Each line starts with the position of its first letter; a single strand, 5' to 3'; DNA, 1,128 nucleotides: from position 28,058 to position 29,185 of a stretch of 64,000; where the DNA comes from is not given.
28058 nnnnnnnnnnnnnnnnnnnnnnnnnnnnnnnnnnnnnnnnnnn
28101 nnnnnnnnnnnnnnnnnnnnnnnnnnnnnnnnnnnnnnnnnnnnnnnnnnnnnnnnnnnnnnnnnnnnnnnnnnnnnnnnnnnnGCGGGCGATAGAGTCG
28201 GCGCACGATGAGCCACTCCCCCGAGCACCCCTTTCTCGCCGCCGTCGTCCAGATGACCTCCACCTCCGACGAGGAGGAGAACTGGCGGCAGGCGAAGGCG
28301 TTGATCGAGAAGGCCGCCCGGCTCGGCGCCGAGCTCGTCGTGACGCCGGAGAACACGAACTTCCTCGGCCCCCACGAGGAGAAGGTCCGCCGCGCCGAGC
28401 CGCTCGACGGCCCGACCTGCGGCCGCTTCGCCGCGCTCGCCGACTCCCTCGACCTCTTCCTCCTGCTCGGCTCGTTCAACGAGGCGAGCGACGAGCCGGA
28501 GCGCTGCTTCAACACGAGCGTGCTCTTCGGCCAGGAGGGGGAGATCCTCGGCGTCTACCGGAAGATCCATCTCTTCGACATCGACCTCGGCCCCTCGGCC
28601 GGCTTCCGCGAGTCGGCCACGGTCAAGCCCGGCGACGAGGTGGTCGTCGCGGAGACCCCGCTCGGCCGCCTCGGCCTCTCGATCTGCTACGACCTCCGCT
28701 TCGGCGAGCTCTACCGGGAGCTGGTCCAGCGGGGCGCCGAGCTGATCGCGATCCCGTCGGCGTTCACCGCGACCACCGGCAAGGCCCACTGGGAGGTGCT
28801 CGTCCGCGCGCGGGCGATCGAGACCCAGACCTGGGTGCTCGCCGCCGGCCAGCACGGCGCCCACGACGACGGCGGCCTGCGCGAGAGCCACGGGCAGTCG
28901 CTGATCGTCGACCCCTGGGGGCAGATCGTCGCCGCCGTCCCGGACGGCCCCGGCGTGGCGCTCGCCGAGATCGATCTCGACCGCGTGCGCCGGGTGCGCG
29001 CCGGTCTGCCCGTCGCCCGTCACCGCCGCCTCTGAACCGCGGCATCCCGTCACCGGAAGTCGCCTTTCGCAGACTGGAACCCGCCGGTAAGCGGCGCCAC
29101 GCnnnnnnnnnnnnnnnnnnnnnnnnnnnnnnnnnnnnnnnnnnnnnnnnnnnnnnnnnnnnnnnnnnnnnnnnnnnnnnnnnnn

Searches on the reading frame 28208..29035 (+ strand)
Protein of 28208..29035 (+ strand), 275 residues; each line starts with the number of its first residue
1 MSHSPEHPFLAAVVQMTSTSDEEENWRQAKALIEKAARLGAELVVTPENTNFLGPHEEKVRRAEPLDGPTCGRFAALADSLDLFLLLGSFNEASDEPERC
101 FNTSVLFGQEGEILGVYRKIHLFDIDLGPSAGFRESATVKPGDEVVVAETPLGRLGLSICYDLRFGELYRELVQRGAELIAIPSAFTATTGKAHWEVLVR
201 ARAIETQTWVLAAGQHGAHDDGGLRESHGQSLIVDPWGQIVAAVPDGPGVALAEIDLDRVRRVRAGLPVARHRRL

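Call 41: search_protein_families(library=pfam, proteins=[window:28208-29035:+], max_evalue=0.0001)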
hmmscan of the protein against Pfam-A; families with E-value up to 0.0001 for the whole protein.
window:28208-29035:+ (275 aa): 1 family
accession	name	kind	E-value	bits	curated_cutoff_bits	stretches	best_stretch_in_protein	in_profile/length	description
PF00795.27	CN_hydrolase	-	6.1e-63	213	23.2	1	10-264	1-255/256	Carbon-nitrogen hydrolase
